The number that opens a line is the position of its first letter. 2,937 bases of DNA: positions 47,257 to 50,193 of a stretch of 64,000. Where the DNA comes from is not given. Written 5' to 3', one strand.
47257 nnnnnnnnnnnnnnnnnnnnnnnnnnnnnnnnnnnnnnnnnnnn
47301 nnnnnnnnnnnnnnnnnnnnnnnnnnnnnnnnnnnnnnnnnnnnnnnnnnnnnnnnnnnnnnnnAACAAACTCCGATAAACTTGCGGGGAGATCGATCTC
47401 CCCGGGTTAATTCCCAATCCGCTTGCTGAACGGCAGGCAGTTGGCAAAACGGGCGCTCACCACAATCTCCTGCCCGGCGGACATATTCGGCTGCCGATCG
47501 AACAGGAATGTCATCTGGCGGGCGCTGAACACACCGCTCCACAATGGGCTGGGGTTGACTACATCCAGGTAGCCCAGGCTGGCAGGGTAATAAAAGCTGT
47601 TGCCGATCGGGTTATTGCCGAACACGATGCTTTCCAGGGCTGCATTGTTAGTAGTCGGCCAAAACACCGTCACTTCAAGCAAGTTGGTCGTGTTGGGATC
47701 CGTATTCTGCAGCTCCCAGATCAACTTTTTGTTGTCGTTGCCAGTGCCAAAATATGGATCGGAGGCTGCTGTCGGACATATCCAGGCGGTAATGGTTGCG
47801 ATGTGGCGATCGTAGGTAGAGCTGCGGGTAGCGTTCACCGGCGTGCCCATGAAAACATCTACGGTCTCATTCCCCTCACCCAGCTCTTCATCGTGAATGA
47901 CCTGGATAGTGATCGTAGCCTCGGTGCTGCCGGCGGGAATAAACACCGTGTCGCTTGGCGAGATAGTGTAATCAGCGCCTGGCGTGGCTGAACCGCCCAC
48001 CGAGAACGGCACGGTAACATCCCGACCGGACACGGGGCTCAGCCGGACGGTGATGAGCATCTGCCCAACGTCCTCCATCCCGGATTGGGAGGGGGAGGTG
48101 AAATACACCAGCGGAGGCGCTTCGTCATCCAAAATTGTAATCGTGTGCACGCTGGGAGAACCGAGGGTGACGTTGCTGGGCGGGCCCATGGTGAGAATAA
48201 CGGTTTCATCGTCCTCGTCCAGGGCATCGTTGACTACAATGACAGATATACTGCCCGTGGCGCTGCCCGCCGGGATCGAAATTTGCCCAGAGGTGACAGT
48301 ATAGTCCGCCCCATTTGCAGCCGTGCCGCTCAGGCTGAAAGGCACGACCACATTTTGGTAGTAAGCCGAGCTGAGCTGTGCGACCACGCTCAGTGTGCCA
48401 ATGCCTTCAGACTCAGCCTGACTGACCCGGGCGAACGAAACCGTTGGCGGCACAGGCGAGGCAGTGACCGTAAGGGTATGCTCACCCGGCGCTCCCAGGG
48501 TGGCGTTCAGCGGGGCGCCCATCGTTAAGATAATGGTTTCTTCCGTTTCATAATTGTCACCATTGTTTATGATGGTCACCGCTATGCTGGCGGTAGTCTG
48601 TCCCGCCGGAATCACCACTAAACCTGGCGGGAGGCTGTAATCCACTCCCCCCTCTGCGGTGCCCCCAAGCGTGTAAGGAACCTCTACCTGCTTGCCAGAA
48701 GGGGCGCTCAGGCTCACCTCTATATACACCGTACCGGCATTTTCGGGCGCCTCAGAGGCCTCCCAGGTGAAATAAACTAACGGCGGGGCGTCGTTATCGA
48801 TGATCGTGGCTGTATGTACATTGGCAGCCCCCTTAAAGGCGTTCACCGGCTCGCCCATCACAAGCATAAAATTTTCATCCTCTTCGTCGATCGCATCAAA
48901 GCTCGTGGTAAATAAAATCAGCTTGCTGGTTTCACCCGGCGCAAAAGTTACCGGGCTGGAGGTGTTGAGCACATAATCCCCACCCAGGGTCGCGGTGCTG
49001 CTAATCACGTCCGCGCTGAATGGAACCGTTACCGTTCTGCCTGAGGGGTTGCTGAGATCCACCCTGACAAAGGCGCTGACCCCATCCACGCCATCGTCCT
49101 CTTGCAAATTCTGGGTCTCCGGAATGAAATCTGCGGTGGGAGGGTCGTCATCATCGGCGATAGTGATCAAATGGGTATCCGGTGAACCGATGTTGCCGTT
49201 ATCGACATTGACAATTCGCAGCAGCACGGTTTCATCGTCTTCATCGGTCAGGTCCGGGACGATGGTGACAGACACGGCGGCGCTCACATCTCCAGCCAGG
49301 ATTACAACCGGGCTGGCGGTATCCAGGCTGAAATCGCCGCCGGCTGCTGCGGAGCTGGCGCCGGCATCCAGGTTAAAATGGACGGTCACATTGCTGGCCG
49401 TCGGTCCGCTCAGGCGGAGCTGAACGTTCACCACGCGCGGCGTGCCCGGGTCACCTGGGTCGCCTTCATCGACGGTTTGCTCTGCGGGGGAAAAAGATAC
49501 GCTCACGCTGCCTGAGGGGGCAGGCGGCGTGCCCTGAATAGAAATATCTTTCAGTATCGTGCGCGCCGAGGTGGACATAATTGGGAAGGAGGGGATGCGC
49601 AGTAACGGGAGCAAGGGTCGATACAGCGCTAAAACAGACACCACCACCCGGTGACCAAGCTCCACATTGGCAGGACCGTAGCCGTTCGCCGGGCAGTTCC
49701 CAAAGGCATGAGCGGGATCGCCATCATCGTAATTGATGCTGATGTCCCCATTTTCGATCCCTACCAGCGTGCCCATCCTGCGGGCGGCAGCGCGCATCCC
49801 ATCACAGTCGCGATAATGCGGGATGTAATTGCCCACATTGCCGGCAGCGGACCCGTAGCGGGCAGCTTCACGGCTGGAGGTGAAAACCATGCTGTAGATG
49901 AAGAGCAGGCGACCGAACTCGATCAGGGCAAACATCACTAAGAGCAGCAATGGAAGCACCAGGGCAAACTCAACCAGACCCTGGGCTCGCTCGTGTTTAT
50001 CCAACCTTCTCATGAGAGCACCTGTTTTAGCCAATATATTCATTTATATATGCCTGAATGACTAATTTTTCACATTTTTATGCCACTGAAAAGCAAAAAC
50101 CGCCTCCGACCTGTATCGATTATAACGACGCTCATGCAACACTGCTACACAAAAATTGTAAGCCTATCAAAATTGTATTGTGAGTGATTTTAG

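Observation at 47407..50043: Giant pseudopilin: TadE-like domain fused to five Calx-beta repeats and an unassigned C-terminal domain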

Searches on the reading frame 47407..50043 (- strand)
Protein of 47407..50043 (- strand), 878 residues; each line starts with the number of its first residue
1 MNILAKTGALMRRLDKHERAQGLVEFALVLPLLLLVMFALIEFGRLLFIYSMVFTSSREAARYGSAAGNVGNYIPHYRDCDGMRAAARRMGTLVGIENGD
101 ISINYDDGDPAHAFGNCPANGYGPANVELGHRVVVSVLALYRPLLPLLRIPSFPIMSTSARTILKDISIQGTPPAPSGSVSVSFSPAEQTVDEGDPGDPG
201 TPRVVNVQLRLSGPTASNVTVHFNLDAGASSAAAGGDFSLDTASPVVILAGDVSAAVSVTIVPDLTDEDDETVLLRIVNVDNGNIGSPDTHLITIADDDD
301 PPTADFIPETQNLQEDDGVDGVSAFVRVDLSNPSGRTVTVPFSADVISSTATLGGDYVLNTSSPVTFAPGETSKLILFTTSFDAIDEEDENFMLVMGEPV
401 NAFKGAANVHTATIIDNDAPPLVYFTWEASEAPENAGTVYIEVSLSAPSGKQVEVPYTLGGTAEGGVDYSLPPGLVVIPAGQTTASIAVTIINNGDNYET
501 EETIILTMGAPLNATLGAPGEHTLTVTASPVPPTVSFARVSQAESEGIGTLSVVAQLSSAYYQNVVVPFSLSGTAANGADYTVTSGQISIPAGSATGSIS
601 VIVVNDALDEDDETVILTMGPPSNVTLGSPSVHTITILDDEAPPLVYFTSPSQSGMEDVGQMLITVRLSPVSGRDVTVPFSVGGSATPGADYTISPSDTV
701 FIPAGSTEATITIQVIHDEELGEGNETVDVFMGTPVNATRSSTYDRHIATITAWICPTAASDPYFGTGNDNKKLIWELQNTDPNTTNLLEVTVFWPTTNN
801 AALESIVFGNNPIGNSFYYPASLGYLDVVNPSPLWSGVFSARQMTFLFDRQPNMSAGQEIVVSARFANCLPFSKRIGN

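Call 5: search_protein_families(library=pfam, proteins=[window:47407-50043:-], max_evalue=0.01)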
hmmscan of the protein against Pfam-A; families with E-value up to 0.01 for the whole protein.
window:47407-50043:- (878 aa): 5 families
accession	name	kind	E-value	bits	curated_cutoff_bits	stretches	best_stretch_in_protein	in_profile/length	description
PF03160.20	Calx-beta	-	8.5e-47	158.5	27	5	297-418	1-119/119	Calx-beta domain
PF07811.17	TadE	-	6.9e-11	42.5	22.9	1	21-62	2-43/43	TadE-like protein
PF08522.16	BT_3987-like_N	-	4.5e-07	31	25.9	0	187-272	14-106/120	BT_3987-like, N-terminal domain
PF20579.4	LapA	-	7.7e-05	23.5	27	0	657-719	14-62/99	LapA domain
PF16132.11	DUF4843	-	0.00018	21.6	34.5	0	571-629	59-119/163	Domain of unknown function (DUF4843)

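Call 8: find_homologous_proteins(query=window:47407-50043:-)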
Query window:47407-50043:- (878 aa): 723 proteins with E <= 0.001 among 8000 candidates; the best 120 are listed.
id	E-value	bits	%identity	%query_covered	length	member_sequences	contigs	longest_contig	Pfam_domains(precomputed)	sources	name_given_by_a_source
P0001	0.0e+0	1901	98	100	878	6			PF03160.21,PF07811.18,PF08522.17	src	-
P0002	0.0e+0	1730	89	100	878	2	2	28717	PF16132.12,PF03160.21,PF07811.18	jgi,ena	-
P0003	0.0e+0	1595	82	100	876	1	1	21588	PF03160.21,PF07811.18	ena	-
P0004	0.0e+0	1518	78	99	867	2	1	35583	PF03160.21,PF07811.18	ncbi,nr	ncbi:MAG TPA: Calx-beta domain-containing protein [Anaerolineales bacterium]|nr:Calx-beta domain-con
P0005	0.0e+0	1479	76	99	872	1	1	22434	PF16132.12,PF03160.21,PF07811.18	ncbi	-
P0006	0.0e+0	1456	75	99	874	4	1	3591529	PF16132.12,PF03160.21,PF07811.18,PF08522.17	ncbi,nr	ncbi:MAG: pilus assembly protein [Anaerolineales bacterium]|nr:MAG: pilus assembly protein [Anaeroli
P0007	0.0e+0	1361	70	99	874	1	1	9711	PF11614.15,PF16132.12,PF03160.21,PF07811.18,PF08522.17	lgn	-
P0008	0.0e+0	1138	70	84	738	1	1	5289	PF11614.15,PF03160.21,PF08522.17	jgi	-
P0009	2.2e-246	839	51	99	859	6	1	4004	PF03160.21,PF07811.18,PF08522.17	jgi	jgi:Flp pilus assembly protein TadG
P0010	3.4e-239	815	49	99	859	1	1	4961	PF03160.21,PF07811.18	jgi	jgi:Flp pilus assembly protein TadG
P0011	8.8e-239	813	49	98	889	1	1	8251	PF20579.5,PF03160.21,PF07811.18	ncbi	-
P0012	4.4e-231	788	47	99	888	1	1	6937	PF03160.21,PF07811.18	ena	-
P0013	2.8e-229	782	48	98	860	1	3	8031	PF03160.21,PF07811.18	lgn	-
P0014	3.8e-229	782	47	95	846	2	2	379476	PF03160.21,PF07811.18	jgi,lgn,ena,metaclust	metaclust:\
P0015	6.2e-228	777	50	99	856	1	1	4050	PF03160.21,PF07811.18,PF08522.17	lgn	-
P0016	9.1e-228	777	48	99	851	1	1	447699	PF03160.21,PF07811.18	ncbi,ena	-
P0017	1.1e-227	777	48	98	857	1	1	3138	PF03160.21,PF07811.18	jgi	jgi:hypothetical protein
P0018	5.2e-222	758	47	98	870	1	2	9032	PF03160.21,PF07811.18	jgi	jgi:Flp pilus assembly protein TadG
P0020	4.2e-217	742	44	98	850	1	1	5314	PF16283.11,PF03160.21,PF07811.18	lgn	-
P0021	1.1e-212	727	47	99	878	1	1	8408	PF03160.21,PF07811.18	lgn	-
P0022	5.5e-212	725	45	98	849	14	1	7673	PF03160.21,PF07811.18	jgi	-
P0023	1.2e-210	720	44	92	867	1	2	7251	PF03160.21,PF07811.18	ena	-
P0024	1.8e-210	720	46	98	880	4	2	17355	PF03160.21,PF07811.18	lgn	-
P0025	3.5e-208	712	45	98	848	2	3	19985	PF03160.21,PF07811.18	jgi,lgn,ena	-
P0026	7.9e-208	711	46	98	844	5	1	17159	PF03160.21,PF07811.18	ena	-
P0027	2.6e-206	706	45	99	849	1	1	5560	PF03160.21,PF07811.18,PF08522.17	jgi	jgi:Flp pilus assembly protein TadG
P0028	3.0e-206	706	42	98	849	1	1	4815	PF03160.21,PF07811.18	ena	-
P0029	1.0e-201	691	45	98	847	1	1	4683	PF03160.21,PF07811.18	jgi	jgi:hypothetical protein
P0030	3.4e-199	682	43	99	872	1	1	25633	PF03160.21,PF07811.18,PF08522.17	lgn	-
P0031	1.6e-197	677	44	99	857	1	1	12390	PF16379.11,PF03160.21,PF07811.18,PF08522.17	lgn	-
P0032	5.2e-194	665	45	99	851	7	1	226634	PF03160.21,PF07811.18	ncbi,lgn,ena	-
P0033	3.1e-192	659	43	99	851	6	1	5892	PF03160.21,PF07811.18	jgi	jgi:hypothetical protein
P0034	5.2e-192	659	44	99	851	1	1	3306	PF03160.21,PF07811.18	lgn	-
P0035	2.7e-191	656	44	98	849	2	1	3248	PF16283.11,PF03160.21,PF07811.18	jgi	jgi:hypothetical protein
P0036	5.2e-191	655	45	97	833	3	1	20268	PF03160.21,PF07811.18,PF08522.17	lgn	-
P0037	1.1e-190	654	43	100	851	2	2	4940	PF03160.21,PF07811.18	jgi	jgi:hypothetical protein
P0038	2.2e-190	653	44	99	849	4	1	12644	PF03160.21,PF07811.18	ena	-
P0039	3.9e-190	652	43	99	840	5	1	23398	PF03160.21,PF07811.18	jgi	jgi:hypothetical protein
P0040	1.1e-189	651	43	99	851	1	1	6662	PF03160.21,PF07811.18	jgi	jgi:Flp pilus assembly protein TadG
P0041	1.8e-189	650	42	98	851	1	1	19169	PF03160.21,PF07811.18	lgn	-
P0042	2.8e-189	650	44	98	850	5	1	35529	PF03160.21,PF07811.18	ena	-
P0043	7.3e-189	648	42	98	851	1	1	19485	PF03160.21,PF07811.18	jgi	jgi:hypothetical protein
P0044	2.6e-188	646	42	98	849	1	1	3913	PF03160.21,PF07811.18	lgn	-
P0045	3.1e-188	646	43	99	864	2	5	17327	PF03160.21,PF07811.18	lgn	-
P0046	3.2e-188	646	43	99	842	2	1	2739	PF03160.21,PF07811.18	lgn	-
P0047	8.8e-188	645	44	99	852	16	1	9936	PF03160.21,PF07811.18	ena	-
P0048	1.6e-187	644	43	99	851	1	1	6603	PF03160.21,PF07811.18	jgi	jgi:hypothetical protein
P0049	2.9e-187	643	43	99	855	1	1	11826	PF03160.21,PF07811.18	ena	-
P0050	4.8e-186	639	42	100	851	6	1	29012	PF16283.11,PF03160.21,PF07811.18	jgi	jgi:hypothetical protein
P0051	6.3e-186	639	46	91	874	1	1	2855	PF16132.12,PF03160.21,PF07811.18,PF08522.17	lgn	-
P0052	7.7e-186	638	41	93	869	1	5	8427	PF20579.5,PF03160.21,PF07811.18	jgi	jgi:Flp pilus assembly protein TadG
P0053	8.0e-186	638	42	99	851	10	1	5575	PF03160.21,PF07811.18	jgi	jgi:hypothetical protein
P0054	2.9e-185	636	44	98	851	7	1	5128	PF03160.21,PF07811.18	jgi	-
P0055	6.4e-185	635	42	99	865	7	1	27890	PF03160.21,PF07811.18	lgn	-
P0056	7.4e-185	635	42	99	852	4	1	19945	PF03160.21,PF07811.18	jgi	jgi:hypothetical protein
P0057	1.7e-184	634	39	92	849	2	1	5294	PF03160.21,PF07811.18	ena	-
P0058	2.2e-184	633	43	98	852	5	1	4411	PF03160.21,PF07811.18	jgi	jgi:hypothetical protein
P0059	3.9e-184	633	42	99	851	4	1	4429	PF03160.21,PF07811.18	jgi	jgi:hypothetical protein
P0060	6.8e-184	632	40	90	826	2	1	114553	PF03160.21,PF07811.18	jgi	-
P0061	2.0e-183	630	43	85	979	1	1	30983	PF03160.21,PF07811.18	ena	-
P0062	3.0e-183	630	44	95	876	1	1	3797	PF03160.21,PF07811.18,PF08522.17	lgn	-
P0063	4.0e-183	629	42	99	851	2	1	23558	PF03160.21,PF07811.18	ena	-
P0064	3.0e-182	626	41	97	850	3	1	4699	PF03160.21,PF07811.18,PF08522.17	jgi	jgi:hypothetical protein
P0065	3.1e-182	626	42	99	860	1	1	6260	PF03160.21,PF07811.18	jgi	jgi:Flp pilus assembly protein TadG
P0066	7.2e-181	622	42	99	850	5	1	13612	PF03160.21,PF07811.18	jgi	-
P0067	7.4e-181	622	43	97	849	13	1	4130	PF03160.21,PF07811.18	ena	-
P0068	2.7e-180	620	42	99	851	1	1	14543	PF03160.21,PF07811.18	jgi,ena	-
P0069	3.4e-178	613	41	97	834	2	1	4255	PF03160.21,PF07811.18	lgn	-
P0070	4.5e-178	613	42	99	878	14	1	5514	PF03160.21,PF07811.18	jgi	jgi:hypothetical protein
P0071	1.4e-177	611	41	99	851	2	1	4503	PF03160.21,PF07811.18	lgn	-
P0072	9.3e-177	608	41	98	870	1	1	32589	PF03160.21,PF07811.18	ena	-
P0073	1.1e-174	601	44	98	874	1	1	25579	PF03160.21,PF07811.18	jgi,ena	-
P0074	3.2e-172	593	41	99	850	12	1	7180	PF03160.21,PF07811.18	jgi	jgi:hypothetical protein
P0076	2.8e-171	590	41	96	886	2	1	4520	PF03160.21,PF07811.18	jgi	-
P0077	7.6e-171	589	40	96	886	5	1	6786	PF16132.12,PF03160.21,PF07811.18,PF08522.17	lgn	-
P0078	1.6e-169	584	43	88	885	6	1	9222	PF03160.21,PF07811.18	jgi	jgi:hypothetical protein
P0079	5.0e-169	583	44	85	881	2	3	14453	PF03160.21,PF07811.18,PF08522.17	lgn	-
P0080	8.7e-167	575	41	95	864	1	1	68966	PF03160.21,PF07811.18,PF08522.17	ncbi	-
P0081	2.1e-163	564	43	85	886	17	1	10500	PF03160.21,PF07811.18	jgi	jgi:hypothetical protein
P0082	7.0e-162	559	40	95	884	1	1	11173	PF03160.21,PF07811.18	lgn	-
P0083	5.5e-161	556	41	98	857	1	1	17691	PF03160.21,PF07811.18,PF16397.11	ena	-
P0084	6.4e-161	556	36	91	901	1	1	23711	PF03160.21,PF07811.18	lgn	-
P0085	5.4e-157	543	41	90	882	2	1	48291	PF20579.5,PF03160.21,PF07811.18,PF08522.17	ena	-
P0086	2.0e-156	541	35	98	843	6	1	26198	PF03160.21,PF07811.18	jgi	jgi:hypothetical protein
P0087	3.2e-156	540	41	88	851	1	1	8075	PF03160.21,PF07811.18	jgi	jgi:Flp pilus assembly protein TadG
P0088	4.6e-156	540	41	83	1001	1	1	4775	PF16132.12,PF03160.21,PF07811.18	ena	-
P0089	1.0e-154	535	42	95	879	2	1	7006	PF03160.21,PF07811.18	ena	-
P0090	1.1e-154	535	40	91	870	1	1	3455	PF03442.21,PF03160.21,PF07811.18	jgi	jgi:hypothetical protein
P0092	1.2e-150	522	39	91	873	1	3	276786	PF03160.21,PF07811.18,PF08522.17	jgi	jgi:hypothetical protein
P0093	5.0e-149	516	41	83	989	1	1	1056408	PF03160.21,PF07811.18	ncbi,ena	-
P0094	5.5e-147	510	39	83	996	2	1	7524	PF20579.5,PF03160.21,PF07811.18,PF16397.11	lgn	-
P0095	9.4e-147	509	40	84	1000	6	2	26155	PF03160.21,PF07811.18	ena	-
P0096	1.4e-146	508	44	77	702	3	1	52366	PF03160.21,PF07811.18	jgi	jgi:Flp pilus assembly protein TadG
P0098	6.9e-146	506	40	90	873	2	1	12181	PF03160.21,PF07811.18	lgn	-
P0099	5.2e-145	503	39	98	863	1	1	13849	PF03160.21,PF07811.18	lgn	-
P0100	1.2e-143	499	39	91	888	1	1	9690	PF16132.12,PF03160.21,PF07811.18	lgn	-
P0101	1.8e-143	498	34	91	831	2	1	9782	PF03160.21,PF07811.18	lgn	-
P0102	2.1e-143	498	39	84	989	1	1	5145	PF03160.21,PF07811.18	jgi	-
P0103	2.0e-142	495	41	95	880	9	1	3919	PF03160.21,PF07811.18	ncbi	-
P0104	2.5e-141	491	39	91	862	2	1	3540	PF20579.5,PF03160.21,PF07811.18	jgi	-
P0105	7.6e-140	486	40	90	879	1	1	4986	PF20579.5,PF03160.21,PF07811.18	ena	-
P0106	8.0e-139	483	39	85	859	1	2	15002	PF03160.21,PF07811.18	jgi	jgi:hypothetical protein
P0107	1.4e-138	482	38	95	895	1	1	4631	PF03160.21,PF07811.18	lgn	-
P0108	2.6e-138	481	36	98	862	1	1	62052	PF16283.11,PF03160.21,PF07811.18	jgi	jgi:hypothetical protein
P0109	5.0e-138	480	36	91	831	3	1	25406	PF03160.21,PF07811.18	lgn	-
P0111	5.2e-137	477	39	88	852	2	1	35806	PF03160.21,PF07811.18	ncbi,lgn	-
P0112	9.3e-137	476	36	92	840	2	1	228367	PF03160.21,PF07811.18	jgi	-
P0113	1.2e-135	472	37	97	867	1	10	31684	PF03160.21,PF07811.18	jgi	jgi:hypothetical protein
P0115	8.6e-133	463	37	96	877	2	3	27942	PF03160.21,PF07811.18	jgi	jgi:Flp pilus assembly protein TadG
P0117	3.2e-131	458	37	95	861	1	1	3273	PF03160.21,PF07811.18,PF16397.11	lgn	-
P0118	3.6e-131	457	38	82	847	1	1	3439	PF03160.21,PF07811.18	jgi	jgi:Flp pilus assembly protein TadG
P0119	1.1e-130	456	35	97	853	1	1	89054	PF03160.21,PF07811.18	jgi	-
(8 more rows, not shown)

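Call 16: find_encoding_contigs(protein=P0006, flank=10000, max_places=3)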
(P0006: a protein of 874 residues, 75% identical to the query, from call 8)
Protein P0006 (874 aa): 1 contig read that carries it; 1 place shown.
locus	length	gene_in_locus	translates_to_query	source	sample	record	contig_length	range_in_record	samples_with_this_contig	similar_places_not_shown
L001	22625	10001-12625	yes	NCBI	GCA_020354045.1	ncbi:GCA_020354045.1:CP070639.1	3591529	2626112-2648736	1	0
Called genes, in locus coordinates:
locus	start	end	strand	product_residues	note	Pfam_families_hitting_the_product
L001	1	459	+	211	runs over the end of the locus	PF02830:V4R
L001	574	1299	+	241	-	PF00535:Glycos_transf_2, PF13641:Glyco_tranf_2_3 (weak)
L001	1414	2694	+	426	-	PF07690:MFS_1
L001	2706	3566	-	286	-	PF00398:RrnaAD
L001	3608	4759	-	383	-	PF03816:LytR_cpsA_psr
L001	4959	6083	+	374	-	PF02397:Bac_transf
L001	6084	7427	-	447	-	PF01943:Polysacc_synt (faint)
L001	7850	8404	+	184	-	PF07638:Sigma70_ECF (weak), PF04542:Sigma70_r2, PF08281:Sigma70_r4_2, PF04545:Sigma70_r4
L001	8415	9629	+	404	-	-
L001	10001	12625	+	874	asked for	PF07811:TadE, PF08522:BT_3987-like_N (faint), PF16132:DUF4843 (faint), PF03160:Calx-beta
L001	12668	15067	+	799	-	PF06119:NIDO (faint)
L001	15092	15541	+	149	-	PF07811:TadE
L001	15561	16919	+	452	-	PF13400:Tad, PF23981:DUF7305 (weak)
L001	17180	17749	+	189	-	PF07638:Sigma70_ECF, PF04542:Sigma70_r2, PF08281:Sigma70_r4_2, PF04545:Sigma70_r4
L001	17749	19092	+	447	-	PF18915:DUF5667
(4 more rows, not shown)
